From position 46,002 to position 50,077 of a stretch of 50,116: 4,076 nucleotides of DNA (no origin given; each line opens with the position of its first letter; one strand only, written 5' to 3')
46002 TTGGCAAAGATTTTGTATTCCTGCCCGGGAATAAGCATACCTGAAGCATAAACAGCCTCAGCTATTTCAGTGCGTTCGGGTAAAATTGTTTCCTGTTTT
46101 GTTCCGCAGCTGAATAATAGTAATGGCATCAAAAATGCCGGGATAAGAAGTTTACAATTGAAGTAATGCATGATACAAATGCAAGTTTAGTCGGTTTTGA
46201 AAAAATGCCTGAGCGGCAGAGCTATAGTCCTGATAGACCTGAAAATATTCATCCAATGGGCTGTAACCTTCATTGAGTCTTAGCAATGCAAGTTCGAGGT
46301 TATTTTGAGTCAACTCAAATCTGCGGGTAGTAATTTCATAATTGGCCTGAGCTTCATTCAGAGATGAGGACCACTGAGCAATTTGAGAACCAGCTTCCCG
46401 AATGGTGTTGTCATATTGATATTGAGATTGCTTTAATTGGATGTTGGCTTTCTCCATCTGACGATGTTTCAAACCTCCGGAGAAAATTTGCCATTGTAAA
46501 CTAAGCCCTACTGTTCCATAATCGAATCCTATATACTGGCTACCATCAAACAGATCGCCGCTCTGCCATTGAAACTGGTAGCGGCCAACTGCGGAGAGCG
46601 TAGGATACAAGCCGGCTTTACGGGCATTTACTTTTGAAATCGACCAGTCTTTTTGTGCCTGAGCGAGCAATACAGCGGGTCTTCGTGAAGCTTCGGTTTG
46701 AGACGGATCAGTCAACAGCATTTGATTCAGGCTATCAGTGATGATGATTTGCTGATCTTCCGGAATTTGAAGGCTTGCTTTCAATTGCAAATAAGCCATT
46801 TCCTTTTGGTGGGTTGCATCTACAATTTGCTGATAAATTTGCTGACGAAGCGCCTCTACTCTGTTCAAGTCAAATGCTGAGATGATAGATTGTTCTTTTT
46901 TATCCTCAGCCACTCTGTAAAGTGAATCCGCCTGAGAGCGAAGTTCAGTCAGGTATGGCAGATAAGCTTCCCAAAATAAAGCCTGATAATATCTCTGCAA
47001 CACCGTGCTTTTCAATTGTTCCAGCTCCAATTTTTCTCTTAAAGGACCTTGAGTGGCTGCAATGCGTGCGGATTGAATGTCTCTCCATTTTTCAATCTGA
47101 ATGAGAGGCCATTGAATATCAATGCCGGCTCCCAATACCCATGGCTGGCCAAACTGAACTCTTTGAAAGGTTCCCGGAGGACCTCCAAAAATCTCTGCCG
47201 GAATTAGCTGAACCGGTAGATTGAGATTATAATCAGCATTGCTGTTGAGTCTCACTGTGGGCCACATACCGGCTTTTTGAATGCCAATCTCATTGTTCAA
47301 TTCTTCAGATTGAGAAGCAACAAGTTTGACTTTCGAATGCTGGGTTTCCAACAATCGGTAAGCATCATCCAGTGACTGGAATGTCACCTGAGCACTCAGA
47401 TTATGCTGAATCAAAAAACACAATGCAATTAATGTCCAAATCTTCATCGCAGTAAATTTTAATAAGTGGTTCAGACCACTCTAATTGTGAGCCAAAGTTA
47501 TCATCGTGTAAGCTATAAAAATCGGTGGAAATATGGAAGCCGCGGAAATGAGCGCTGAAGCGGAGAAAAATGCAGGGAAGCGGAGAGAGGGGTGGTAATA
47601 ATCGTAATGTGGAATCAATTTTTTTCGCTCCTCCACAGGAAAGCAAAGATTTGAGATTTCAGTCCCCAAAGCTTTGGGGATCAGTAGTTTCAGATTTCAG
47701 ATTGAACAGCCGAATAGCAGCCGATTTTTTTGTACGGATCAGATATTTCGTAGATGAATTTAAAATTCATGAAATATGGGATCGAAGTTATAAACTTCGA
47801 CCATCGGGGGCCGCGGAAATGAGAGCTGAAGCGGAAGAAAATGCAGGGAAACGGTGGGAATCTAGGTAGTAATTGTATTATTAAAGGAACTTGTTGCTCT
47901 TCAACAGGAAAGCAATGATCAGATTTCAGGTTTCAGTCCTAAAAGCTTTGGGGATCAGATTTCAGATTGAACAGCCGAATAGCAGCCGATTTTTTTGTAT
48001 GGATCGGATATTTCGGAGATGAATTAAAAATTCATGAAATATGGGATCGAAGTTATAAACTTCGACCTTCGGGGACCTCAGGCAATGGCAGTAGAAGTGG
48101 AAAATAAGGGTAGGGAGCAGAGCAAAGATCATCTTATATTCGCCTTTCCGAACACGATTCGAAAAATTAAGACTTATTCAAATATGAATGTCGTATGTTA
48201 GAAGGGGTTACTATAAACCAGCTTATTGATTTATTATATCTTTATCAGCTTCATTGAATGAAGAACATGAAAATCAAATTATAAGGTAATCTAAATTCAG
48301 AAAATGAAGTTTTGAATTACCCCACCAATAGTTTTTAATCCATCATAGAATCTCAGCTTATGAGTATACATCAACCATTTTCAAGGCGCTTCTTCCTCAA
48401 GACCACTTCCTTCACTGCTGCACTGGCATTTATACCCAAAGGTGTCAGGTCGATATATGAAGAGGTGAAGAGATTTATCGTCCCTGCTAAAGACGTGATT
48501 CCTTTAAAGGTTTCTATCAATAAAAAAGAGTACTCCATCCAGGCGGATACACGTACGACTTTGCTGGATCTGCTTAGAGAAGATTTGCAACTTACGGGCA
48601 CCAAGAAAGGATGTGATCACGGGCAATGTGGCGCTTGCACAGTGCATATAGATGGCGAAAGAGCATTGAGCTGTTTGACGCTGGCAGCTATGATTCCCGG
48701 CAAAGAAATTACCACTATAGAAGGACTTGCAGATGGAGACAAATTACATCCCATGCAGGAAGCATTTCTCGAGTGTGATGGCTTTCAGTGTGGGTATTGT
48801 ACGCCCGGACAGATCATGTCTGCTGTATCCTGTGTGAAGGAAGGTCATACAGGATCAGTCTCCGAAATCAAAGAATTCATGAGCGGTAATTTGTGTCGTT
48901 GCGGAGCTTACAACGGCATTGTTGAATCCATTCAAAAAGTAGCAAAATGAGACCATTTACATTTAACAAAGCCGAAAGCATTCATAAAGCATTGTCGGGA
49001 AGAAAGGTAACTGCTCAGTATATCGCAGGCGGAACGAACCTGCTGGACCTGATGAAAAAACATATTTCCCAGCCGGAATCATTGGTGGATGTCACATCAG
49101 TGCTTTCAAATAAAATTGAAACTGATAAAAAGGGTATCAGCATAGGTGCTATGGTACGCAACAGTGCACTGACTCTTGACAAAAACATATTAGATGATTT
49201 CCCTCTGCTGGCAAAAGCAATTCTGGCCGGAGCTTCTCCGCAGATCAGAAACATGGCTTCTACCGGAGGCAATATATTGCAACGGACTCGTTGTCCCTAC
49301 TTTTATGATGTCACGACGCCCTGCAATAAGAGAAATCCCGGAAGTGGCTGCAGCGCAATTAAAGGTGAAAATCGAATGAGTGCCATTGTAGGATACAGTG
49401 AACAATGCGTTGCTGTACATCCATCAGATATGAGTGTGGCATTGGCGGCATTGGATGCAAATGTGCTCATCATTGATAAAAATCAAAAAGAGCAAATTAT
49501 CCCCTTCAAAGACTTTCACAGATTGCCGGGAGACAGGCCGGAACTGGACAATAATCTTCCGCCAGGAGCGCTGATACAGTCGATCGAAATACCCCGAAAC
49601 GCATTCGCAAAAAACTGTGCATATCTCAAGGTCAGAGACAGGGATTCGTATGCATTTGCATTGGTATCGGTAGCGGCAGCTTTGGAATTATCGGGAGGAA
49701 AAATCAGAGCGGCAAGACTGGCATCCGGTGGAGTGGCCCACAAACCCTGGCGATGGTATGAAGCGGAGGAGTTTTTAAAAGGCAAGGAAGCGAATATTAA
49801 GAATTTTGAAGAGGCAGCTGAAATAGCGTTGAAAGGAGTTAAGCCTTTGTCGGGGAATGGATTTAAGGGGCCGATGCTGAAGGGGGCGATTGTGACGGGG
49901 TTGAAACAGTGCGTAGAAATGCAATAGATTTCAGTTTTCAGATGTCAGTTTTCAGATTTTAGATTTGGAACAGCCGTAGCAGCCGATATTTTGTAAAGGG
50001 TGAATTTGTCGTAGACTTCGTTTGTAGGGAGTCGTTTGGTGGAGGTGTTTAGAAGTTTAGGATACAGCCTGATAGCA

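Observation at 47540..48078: Tandem ~270-bp duplication of a composite, multi-palindrome intergenic repeat that is also scattered through at least eight other intergenic sites in the window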

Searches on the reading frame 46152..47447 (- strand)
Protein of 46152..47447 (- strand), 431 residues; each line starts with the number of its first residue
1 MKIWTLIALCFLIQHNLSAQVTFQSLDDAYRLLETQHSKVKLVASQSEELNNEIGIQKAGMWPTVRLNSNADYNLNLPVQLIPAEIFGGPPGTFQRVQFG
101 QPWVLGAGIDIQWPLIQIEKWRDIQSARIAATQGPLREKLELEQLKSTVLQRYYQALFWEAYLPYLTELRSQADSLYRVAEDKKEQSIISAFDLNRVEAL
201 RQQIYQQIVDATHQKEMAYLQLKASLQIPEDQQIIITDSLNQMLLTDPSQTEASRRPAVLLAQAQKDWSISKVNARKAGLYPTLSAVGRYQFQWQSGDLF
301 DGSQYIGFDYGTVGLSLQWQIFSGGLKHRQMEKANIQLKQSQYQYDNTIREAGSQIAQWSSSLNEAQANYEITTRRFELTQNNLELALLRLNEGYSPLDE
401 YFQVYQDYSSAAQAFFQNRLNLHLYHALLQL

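Call 9: search_protein_families(library=ncbifam, proteins=[window:46152-47447:-])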
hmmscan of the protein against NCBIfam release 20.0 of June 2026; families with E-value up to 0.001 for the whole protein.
window:46152-47447:- (431 aa): 4 families
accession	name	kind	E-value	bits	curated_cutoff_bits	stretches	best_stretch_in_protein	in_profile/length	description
TIGR01844.1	type_I_sec_TolC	subfamily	5.3e-19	68.5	225.15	1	109-389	75-353/414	TolC family outer membrane protein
NF052390.1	efflux_OMP_AbuO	equivalog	4.9e-11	42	700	1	3-367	3-364/447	multidrug efflux outer membrane protein AbuO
TIGR01845.1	outer_NodT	subfamily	7e-10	38.3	210.05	1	145-421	167-445/460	efflux transporter outer membrane subunit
NF007002.0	PRK09465.1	equivalog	1.6e-06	27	495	1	16-356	16-346/460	outer membrane channel protein TolC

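Call 10: search_protein_families(library=pfam, proteins=[window:46152-47447:-])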
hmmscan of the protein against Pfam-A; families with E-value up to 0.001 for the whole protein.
window:46152-47447:- (431 aa): 1 family
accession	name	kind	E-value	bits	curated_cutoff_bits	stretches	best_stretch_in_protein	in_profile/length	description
PF02321.23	OEP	-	3.1e-29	102.6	22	2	255-425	11-178/187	Outer membrane efflux protein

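Call 16: find_encoding_contigs(protein=window:46152-47447:-, flank=10000, max_places=6)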
Protein window:46152-47447:- (431 aa): no gene with exactly this product is on record in the collection.

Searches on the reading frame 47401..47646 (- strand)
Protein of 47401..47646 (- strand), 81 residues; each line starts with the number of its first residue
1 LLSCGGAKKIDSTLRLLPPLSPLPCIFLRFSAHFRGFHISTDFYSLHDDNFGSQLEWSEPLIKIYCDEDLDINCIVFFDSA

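Call 10: search_protein_families(library=pfam, proteins=[window:47401-47646:-])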
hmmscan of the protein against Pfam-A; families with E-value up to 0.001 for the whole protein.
window:47401-47646:- (81 aa): 0 families

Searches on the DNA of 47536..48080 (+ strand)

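Call 97: search_dna_similar(query=window:47536-48080:+, collection=plasmids, mode=distant, max_evalue=0.001, max_rows=10)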
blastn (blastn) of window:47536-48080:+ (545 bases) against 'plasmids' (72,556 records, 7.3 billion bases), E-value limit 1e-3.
No match.

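Call 98: search_dna_similar(query=window:47536-48080:+, collection=phages, mode=distant, max_evalue=0.001, max_rows=10)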
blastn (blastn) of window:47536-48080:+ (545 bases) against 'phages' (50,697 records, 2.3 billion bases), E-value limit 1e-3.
No match.
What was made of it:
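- Tried and rejected: No match (calls 97, 98).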

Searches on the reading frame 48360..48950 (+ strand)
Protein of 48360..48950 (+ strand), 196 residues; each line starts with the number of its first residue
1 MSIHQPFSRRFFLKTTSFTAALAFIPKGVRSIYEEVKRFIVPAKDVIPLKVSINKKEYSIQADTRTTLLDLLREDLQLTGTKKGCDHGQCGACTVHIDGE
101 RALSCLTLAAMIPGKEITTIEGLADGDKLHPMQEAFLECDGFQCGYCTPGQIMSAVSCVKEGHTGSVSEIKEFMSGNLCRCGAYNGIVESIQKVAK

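Call 9: search_protein_families(library=ncbifam, proteins=[window:48360-48950:+])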
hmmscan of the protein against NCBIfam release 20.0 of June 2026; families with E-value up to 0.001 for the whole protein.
window:48360-48950:+ (196 aa): 17 families
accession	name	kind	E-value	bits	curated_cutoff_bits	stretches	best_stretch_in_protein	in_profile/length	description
NF008514.0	PRK11433.1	equivalog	1e-67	227.9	322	2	7-164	13-168/218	aldehyde dehydrogenase iron-sulfur subunit PaoA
NF041020.1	glyceraldDH_gamma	equivalog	1.6e-50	170.9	290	1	41-195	5-159/164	glyceraldehyde dehydrogenase subunit gamma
NF043084.2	XdhC_XDHase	equivalog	1.5e-48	164.1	217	1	49-195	3-150/151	xanthine dehydrogenase subunit XdhC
TIGR03198.1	pucE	equivalog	2.1e-48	163.6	254.3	1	48-196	3-150/151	xanthine dehydrogenase subunit E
TIGR03193.1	4hydroxCoAred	equivalog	7.7e-43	145.9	257.8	1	53-194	6-147/148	4-hydroxybenzoyl-CoA reductase subunit gamma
TIGR02963.1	xanthine_xdhA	equivalog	6e-40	137.3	467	1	58-194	11-157/468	xanthine dehydrogenase small subunit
NF045668.1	pterin_aldehy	equivalog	2.5e-39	135.1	1100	1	50-196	4-153/905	molybdopterin-dependent aldehyde oxidoreductase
NF007387.0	PRK09908.1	equivalog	6.7e-39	132.9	212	1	44-195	4-156/159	xanthine dehydrogenase iron sulfur-binding subunit XdhC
TIGR03311.1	Se_dep_XDH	equivalog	2.5e-34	118.5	830.45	1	53-195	5-144/848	selenium-dependent xanthine dehydrogenase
TIGR02969.1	mam_aldehyde_ox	subfamily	3.5e-26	91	1912.3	1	59-194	14-160/1330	aldehyde oxidase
NF004616.0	PRK05950.1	subfamily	2.6e-06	26.8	228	1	55-121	23-93/238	succinate dehydrogenase iron-sulfur subunit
NF009226.0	PRK12576.1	equivalog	2.9e-06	26.9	344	1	56-121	27-98/317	succinate dehydrogenase/fumarate reductase iron-sulfur subunit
NF004898.0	PRK06259.1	equivalog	1.3e-05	24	385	1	55-108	18-75/488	fumarate reductase (CoM/CoB) subunit TfrB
TIGR03313.1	Se_sel_red_Mo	hypoth_equivalog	4.1e-05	21.4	1101.9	1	87-192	37-142/951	molybdopterin-dependent oxidoreductase Mo/Fe-S-binding subunit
TIGR00384.1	dhsB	subfamily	9.8e-05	21.9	88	1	56-111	15-75/222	succinate dehydrogenase and fumarate reductase iron-sulfur protein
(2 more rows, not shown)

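Call 10: search_protein_families(library=pfam, proteins=[window:48360-48950:+])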
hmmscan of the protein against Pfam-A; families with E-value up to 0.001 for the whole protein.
window:48360-48950:+ (196 aa): 3 families
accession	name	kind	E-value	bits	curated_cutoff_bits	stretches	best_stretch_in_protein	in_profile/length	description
PF01799.25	Fer2_2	-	1.7e-29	102.2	30.3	1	119-192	1-75/75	[2Fe-2S] binding domain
PF00111.32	Fer2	-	9.5e-10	38.7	21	1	53-107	3-74/77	2Fe-2S iron-sulfur cluster binding domain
PF13085.11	Fer2_3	-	4.6e-07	30.2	27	1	56-123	19-89/107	2Fe-2S iron-sulfur cluster binding domain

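Call 86: find_encoding_contigs(protein=window:48360-48950:+, flank=10000, max_places=5)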
Protein window:48360-48950:+ (196 aa): 3 contigs read that carry it; 2 places shown.
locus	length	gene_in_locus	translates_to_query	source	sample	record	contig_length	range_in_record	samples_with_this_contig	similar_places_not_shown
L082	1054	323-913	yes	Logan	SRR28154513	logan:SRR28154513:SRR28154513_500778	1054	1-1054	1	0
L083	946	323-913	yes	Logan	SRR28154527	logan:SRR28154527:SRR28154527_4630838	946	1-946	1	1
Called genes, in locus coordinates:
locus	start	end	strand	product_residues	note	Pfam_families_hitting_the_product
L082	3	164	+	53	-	?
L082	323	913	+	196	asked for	PF13085:Fer2_3 (weak), PF00111:Fer2, PF01799:Fer2_2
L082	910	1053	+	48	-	?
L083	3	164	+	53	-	?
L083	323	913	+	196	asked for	PF13085:Fer2_3 (weak), PF00111:Fer2, PF01799:Fer2_2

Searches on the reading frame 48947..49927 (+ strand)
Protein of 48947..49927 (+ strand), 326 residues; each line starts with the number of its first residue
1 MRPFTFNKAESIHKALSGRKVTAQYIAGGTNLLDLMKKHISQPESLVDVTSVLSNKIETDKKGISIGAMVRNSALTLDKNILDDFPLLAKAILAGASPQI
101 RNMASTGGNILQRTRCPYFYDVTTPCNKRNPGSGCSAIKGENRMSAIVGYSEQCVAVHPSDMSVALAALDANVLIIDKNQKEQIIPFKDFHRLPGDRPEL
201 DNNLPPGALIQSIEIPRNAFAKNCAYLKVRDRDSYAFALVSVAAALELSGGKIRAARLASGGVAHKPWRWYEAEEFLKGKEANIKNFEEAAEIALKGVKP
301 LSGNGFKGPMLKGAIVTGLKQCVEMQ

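Call 9: search_protein_families(library=ncbifam, proteins=[window:48947-49927:+])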
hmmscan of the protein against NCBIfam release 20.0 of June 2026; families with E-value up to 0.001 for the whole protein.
window:48947-49927:+ (326 aa): 7 families
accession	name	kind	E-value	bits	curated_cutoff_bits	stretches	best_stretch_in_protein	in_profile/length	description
TIGR03195.1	4hydrxCoA_B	equivalog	1.3e-36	126.4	404.55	1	4-301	5-294/321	4-hydroxybenzoyl-CoA reductase subunit beta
NF041019.1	glyceraldDH_beta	equivalog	6.2e-35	120.8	350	2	160-302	122-256/280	glyceraldehyde dehydrogenase subunit beta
NF043083.1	XdhB_XDHase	equivalog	3.4e-31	108.4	310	2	154-301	116-258/289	xanthine dehydrogenase subunit XdhB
NF007427.0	PRK09971.1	equivalog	3.7e-30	105.1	287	2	153-302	115-259/292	xanthine dehydrogenase FAD-binding subunit XdhB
TIGR02963.1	xanthine_xdhA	equivalog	1.5e-20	73.3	467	2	160-302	307-444/468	xanthine dehydrogenase small subunit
TIGR03199.1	pucC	equivalog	1.4e-13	50.7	306.05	2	205-289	146-232/264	xanthine dehydrogenase subunit C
TIGR03312.1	Se_sel_red_FAD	hypoth_equivalog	0.00021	20.6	241.5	0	8-111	6-107/257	molybdopterin-dependent oxidoreductase FAD-binding subunit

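Call 10: search_protein_families(library=pfam, proteins=[window:48947-49927:+])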
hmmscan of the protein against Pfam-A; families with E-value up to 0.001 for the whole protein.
window:48947-49927:+ (326 aa): 2 families
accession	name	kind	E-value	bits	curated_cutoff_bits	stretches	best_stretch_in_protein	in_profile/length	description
PF00941.27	FAD_binding_5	-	2e-37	129.1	27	1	8-217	7-169/170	FAD binding domain in molybdopterin dehydrogenase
PF03450.22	CO_deh_flav_C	-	2.1e-16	60.3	25.5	1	226-302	2-78/102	CO dehydrogenase flavoprotein C-terminal domain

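Call 43: find_homologous_proteins(query=window:48947-49927:+, max_evalue=1e-60)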
Query window:48947-49927:+ (326 aa): 7999 proteins with E <= 1e-60 among 8000 candidates; the best 120 are listed.
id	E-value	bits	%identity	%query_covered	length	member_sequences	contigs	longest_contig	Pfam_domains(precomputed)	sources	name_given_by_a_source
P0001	8.1e-214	726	100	100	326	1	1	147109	PF00941.28,PF03450.23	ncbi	-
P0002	2.6e-183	626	86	99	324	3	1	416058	PF00941.28,PF03450.23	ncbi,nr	ncbi:MAG: xanthine dehydrogenase family protein subunit M [Saprospiraceae bacterium]|nr:xanthine deh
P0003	4.6e-181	619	85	99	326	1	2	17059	PF00941.28,PF03450.23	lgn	-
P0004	2.3e-180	617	85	99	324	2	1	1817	PF00941.28,PF03450.23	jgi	jgi:xanthine dehydrogenase YagS FAD-binding subunit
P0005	3.0e-175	600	82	99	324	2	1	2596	PF00941.28,PF03450.23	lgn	-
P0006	7.4e-158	543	75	100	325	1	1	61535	PF00941.28,PF03450.23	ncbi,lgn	-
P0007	1.7e-157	542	74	99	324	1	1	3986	PF00941.28,PF03450.23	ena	-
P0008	3.9e-157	540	74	99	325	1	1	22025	PF00941.28,PF03450.23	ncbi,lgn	-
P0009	8.5e-155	533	73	100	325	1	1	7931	PF00941.28,PF03450.23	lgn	-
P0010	2.9e-154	531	73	99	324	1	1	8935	PF00941.28,PF03450.23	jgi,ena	-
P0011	7.3e-153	526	74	99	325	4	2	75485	PF00941.28,PF03450.23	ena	-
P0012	8.4e-153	526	72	99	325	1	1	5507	PF00941.28,PF03450.23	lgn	-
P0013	1.3e-152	525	74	99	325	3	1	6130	PF00941.28,PF03450.23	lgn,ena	-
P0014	2.1e-152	525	73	99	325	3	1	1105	PF00941.28,PF03450.23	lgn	-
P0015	2.5e-152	525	73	99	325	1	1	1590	PF00941.28,PF03450.23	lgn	-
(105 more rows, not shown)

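Call 44: find_encoding_contigs(protein=P0001, flank=10000, max_places=3)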
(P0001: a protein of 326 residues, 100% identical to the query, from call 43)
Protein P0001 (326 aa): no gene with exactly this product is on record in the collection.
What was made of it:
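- On REP (GTAG type) / REPIN-RAYT: The source contig and genome could not be retrieved (calls 16, 44).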

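Call 45: find_encoding_contigs(protein=P0002, flank=10000, max_places=3)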
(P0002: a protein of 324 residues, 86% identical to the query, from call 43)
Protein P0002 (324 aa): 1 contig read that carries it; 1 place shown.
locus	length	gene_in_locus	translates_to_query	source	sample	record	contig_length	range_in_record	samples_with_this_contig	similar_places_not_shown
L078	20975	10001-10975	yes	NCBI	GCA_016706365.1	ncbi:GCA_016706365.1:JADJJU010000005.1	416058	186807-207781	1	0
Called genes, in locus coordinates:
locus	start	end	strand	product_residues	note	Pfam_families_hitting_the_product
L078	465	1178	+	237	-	PF00892:EamA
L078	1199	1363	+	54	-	PF00892:EamA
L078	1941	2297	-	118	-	PF14079:DUF4260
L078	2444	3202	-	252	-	PF00072:Response_reg, PF04397:LytTR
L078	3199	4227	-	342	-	PF06580:His_kinase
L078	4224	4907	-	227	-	PF02463:SMC_N (weak), PF13175:AAA_15 (faint), PF00005:ABC_tran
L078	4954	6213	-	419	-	PF12704:MacB_PCD, PF02687:FtsX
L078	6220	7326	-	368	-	PF25954:Beta-barrel_RND_2 (weak), PF25990:Beta-barrel_YknX (weak)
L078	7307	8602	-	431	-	PF02321:OEP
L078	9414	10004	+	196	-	PF00111:Fer2, PF13085:Fer2_3 (weak), PF01799:Fer2_2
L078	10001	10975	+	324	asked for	PF00941:FAD_binding_5, PF03450:CO_deh_flav_C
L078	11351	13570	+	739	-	PF01315:Ald_Xan_dh_C, PF02738:MoCoBD_1, PF20256:MoCoBD_2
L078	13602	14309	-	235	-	PF09601:DUF2459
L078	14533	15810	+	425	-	PF01590:GAF, PF02518:HATPase_c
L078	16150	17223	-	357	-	PF01053:Cys_Met_Meta_PP, PF00155:Aminotran_1_2, PF00266:Aminotran_5 (faint), PF01053:Cys_Met_Meta_PP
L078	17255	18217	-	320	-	PF02779:Transket_pyr, PF22613:Transketolase_C_1 (weak), PF02780:Transketolase_C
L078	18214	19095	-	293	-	PF00456:Transketolase_N, PF13292:DXP_synthase_N, PF00676:E1_dh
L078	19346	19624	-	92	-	-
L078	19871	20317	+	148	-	PF08308:PEGA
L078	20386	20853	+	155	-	PF08922:DUF1905, PF13376:OmdA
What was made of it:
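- The closest named relative is a Saprospiraceae MAG, GCA_016706365.1 (calls 43, 45).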

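Call 56: find_encoding_contigs(protein=P0003, flank=10000, max_places=3)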
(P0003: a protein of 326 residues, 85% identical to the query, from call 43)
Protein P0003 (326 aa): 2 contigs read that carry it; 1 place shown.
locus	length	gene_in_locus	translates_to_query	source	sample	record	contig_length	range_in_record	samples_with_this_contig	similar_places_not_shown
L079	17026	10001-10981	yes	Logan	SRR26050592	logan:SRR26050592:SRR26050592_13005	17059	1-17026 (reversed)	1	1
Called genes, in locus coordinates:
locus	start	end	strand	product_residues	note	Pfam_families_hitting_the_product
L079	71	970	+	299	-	PF00892:EamA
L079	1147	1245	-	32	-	-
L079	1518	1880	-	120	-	PF14079:DUF4260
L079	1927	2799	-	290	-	PF18962:Por_Secre_tail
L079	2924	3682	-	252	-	PF00072:Response_reg, PF04397:LytTR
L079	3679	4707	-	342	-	PF06580:His_kinase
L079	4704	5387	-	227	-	PF02463:SMC_N (faint), PF13175:AAA_15 (faint), PF00005:ABC_tran, PF13304:AAA_21 (faint)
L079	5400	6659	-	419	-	PF12704:MacB_PCD, PF02687:FtsX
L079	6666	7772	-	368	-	PF25954:Beta-barrel_RND_2 (weak), PF25990:Beta-barrel_YknX (weak)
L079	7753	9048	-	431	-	PF02321:OEP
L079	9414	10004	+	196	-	PF13085:Fer2_3 (weak), PF00111:Fer2, PF01799:Fer2_2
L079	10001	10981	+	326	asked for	PF00941:FAD_binding_5, PF03450:CO_deh_flav_C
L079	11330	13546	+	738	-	PF01315:Ald_Xan_dh_C, PF02738:MoCoBD_1, PF20256:MoCoBD_2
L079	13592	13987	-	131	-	-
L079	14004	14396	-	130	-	-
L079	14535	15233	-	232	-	PF09601:DUF2459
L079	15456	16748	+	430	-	PF01590:GAF, PF02518:HATPase_c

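Call 57: find_encoding_contigs(protein=P0006, flank=10000, max_places=2)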
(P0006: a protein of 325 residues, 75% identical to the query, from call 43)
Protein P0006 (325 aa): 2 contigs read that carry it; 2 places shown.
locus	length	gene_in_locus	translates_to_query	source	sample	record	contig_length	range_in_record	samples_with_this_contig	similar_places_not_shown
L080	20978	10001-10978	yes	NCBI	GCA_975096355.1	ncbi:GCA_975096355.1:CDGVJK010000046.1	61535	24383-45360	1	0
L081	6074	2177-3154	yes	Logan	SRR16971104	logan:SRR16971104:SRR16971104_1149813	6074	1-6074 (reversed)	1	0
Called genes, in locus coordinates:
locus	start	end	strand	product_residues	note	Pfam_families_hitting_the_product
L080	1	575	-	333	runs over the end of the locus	-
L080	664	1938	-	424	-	PF00483:NTP_transferase, PF12804:NTP_transf_3 (weak), PF00702:Hydrolase (weak), PF08645:PNK3P (weak), PF13419:HAD_2 (weak), PF13242:Hydrolase_like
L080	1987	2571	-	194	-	PF13580:SIS_2, PF01380:SIS (faint)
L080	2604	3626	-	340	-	PF00288:GHMP_kinases_N, PF08544:GHMP_kinases_C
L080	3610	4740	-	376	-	PF13439:Glyco_transf_4, PF00534:Glycos_transf_1, PF13692:Glyco_trans_1_4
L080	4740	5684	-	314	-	PF00535:Glycos_transf_2, PF10111:Glyco_tranf_2_2, PF13641:Glyco_tranf_2_3 (weak)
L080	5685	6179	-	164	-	PF13858:DUF4199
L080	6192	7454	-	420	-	PF01979:Amidohydro_1, PF12890:DHOase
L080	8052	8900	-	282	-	PF00756:Esterase (weak), PF01738:DLH (weak), PF00326:Peptidase_S9, PF02230:Abhydrolase_2 (weak), PF12740:PETase (weak)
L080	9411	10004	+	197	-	PF00111:Fer2, PF13085:Fer2_3 (weak), PF01799:Fer2_2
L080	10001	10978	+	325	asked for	PF00941:FAD_binding_5, PF03450:CO_deh_flav_C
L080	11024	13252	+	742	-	PF01315:Ald_Xan_dh_C, PF02738:MoCoBD_1, PF20256:MoCoBD_2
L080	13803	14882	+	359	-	PF10851:DUF2652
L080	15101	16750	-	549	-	PF00239:Resolvase, PF07508:Recombinase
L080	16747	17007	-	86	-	-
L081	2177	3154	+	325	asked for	PF00941:FAD_binding_5, PF03450:CO_deh_flav_C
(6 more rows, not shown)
